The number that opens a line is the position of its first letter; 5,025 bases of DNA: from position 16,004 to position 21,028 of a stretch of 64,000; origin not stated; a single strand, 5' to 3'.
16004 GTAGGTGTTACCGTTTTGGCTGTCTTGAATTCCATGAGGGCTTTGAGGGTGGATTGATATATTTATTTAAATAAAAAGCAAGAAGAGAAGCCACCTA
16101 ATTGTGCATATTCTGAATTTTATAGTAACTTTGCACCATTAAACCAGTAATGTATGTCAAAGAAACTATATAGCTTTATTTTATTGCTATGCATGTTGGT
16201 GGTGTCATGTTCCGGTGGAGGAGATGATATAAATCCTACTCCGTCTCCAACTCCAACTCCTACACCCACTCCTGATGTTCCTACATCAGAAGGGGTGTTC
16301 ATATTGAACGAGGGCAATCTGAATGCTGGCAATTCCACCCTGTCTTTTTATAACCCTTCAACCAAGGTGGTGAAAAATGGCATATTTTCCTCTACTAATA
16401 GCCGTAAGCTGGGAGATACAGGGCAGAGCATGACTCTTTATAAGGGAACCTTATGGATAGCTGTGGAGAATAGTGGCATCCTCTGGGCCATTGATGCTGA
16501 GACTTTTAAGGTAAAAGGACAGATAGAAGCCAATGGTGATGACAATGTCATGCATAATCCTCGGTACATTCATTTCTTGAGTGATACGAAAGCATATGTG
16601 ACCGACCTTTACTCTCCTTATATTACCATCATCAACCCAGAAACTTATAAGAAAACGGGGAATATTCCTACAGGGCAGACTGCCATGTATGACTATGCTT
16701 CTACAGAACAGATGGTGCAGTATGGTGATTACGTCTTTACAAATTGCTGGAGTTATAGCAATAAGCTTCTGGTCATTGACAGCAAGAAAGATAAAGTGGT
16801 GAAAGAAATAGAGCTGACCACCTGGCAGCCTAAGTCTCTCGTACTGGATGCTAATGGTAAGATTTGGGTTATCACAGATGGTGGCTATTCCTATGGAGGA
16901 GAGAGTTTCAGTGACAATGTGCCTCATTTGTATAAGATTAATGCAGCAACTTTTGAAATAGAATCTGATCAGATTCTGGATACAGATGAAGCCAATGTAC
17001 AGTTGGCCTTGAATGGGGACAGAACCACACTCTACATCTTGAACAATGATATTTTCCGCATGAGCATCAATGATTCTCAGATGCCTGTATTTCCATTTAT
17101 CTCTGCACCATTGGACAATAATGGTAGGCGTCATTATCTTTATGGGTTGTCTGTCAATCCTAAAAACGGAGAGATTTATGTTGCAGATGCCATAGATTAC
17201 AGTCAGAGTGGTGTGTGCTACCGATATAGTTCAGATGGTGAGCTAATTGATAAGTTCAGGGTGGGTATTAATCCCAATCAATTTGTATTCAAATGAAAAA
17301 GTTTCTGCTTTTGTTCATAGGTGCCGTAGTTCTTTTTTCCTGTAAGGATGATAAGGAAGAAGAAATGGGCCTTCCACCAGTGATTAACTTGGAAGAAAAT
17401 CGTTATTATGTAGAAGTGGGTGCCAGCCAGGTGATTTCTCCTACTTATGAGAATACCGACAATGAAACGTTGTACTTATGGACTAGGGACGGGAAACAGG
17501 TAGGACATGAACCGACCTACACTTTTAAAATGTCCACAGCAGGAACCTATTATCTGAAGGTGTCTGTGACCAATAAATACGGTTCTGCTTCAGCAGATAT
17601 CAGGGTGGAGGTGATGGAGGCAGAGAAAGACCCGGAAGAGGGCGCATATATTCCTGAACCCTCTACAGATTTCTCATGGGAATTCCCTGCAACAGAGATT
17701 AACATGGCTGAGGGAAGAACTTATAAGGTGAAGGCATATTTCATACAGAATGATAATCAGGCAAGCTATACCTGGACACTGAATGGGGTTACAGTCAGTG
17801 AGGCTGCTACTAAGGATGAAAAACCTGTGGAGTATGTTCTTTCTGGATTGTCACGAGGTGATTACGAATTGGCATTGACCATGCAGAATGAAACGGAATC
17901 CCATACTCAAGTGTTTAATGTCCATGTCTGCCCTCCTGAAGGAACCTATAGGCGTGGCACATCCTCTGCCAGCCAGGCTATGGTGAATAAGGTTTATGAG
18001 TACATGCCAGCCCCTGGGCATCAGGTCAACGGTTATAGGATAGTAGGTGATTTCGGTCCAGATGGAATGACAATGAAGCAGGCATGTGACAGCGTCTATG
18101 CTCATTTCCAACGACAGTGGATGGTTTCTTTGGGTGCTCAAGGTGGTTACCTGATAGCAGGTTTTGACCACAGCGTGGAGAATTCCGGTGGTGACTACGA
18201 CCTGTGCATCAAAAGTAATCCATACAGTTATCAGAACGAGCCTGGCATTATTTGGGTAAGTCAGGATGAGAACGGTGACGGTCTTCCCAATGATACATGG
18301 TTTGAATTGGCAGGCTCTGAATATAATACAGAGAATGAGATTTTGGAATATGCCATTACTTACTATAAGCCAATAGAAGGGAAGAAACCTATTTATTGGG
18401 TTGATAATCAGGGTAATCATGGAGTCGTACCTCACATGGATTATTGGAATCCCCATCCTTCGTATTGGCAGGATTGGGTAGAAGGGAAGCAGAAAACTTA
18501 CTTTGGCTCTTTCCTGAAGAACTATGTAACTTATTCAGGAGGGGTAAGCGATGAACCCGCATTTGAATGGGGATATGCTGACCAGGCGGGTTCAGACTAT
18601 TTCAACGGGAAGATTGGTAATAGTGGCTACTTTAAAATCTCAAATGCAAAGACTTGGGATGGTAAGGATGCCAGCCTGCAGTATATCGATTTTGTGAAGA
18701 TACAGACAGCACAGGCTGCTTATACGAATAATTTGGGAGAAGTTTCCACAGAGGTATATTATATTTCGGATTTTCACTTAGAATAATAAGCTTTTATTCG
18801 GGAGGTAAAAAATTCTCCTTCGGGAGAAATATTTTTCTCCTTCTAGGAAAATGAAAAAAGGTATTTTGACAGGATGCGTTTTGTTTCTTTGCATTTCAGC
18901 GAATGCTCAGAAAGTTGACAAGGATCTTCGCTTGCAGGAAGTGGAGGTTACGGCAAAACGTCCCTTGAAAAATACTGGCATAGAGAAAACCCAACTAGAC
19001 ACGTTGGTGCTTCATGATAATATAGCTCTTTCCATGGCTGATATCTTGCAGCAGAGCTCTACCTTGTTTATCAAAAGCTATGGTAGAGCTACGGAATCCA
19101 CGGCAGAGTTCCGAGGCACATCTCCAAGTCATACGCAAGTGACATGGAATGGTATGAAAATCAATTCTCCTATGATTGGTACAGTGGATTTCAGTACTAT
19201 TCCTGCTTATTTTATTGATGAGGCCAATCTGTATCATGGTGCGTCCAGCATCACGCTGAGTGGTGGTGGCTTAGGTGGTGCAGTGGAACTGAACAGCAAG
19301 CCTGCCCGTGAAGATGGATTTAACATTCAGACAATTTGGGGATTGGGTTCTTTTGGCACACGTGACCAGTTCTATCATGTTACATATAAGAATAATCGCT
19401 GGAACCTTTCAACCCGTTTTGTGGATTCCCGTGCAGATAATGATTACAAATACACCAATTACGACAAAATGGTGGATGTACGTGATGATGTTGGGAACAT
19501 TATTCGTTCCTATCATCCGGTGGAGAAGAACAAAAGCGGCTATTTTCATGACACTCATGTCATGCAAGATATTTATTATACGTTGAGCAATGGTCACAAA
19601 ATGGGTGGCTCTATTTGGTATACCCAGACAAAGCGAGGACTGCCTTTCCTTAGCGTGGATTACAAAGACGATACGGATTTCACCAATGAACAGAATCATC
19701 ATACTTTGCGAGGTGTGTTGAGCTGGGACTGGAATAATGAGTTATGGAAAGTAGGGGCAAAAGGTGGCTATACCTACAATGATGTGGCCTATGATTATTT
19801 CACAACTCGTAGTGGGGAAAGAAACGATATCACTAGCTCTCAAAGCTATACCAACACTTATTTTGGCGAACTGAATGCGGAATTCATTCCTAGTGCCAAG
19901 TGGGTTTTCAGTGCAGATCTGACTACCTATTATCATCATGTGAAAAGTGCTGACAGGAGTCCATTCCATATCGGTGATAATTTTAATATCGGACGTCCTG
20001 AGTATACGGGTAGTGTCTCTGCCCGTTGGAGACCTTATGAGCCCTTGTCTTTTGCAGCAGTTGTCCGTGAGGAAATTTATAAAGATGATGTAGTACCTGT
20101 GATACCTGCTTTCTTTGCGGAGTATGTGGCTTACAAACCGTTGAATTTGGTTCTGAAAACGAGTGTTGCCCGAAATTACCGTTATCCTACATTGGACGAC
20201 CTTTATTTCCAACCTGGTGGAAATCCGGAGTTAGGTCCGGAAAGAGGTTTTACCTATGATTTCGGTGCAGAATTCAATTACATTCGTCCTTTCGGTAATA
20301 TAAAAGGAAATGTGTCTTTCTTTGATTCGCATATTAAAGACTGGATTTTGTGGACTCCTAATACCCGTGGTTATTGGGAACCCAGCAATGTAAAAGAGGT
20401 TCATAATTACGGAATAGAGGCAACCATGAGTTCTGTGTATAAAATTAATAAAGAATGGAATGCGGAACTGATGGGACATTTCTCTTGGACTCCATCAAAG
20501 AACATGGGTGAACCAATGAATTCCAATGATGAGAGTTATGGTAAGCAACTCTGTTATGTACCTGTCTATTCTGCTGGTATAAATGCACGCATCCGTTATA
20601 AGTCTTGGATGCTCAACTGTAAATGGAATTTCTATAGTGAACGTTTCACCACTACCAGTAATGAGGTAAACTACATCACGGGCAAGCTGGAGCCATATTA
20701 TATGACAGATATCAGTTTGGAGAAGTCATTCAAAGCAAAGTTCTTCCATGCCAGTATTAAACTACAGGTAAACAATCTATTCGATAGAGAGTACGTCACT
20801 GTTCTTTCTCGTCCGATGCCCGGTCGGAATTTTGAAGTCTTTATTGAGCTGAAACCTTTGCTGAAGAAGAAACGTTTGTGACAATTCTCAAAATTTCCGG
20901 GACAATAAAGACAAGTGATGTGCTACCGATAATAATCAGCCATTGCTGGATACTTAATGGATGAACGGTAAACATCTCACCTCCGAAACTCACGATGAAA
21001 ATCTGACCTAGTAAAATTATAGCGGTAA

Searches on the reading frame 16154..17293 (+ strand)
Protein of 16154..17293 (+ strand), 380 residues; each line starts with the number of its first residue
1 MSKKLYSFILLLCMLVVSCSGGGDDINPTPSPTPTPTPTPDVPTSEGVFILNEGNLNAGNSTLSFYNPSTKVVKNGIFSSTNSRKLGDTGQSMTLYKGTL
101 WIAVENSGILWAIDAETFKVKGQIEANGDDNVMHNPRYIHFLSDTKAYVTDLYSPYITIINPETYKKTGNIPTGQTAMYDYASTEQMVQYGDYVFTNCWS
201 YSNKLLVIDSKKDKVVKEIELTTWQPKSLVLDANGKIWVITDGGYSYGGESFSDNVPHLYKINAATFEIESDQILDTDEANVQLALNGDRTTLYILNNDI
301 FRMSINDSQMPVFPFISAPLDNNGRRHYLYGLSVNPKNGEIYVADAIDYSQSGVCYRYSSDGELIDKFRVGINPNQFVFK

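Call 49: search_protein_families(library=pfam, proteins=[window:16154-17293:+], max_evalue=0.00001)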
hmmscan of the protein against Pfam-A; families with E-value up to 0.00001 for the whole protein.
window:16154-17293:+ (380 aa): 1 family
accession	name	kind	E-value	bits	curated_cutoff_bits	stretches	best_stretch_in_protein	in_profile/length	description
PF16819.11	DUF5074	-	9e-37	127.4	27.2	1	46-370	1-340/353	Domain of unknown function (DUF5074)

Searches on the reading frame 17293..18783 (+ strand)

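Call 49: search_protein_families(library=pfam, proteins=[window:17293-18783:+], max_evalue=0.00001)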
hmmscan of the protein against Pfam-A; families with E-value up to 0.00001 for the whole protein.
window:17293-18783:+ (497 aa): 2 families
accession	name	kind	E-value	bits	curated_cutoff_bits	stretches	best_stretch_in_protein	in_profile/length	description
PF16820.11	PKD_3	-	3.7e-19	68.8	26.3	1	28-94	1-68/68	PKD-like domain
PF00801.26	PKD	-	1.8e-08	34.7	23.5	0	55-107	26-80/80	PKD domain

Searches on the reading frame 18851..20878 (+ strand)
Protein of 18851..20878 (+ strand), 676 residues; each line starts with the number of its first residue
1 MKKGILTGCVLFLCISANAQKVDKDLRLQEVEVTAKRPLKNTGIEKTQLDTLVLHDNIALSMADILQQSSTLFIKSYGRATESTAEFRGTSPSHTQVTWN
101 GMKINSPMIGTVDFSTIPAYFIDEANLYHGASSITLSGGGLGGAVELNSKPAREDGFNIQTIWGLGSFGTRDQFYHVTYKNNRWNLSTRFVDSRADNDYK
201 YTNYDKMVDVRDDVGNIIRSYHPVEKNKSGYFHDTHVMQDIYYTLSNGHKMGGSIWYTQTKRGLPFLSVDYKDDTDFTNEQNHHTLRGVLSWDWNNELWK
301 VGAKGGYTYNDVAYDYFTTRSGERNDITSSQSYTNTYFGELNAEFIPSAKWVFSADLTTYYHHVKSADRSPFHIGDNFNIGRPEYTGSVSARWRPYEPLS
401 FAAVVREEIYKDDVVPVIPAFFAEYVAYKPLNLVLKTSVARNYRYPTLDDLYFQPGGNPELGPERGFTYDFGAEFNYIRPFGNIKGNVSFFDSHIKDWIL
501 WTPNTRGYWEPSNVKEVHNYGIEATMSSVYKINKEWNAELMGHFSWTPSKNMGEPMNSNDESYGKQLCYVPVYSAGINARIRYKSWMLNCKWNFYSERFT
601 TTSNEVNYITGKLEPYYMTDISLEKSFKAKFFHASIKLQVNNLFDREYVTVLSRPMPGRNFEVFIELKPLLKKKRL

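Call 49: search_protein_families(library=pfam, proteins=[window:18851-20878:+], max_evalue=0.00001)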
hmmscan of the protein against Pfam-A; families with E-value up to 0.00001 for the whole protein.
window:18851-20878:+ (676 aa): 2 families
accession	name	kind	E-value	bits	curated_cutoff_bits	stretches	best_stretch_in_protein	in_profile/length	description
PF00593.30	TonB_dep_Rec_b-barrel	-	8.5e-28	98.8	27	1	187-643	7-436/436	TonB dependent receptor-like, beta-barrel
PF07715.20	Plug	-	8.4e-11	42.8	23.9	1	47-144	10-107/107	TonB-dependent Receptor Plug Domain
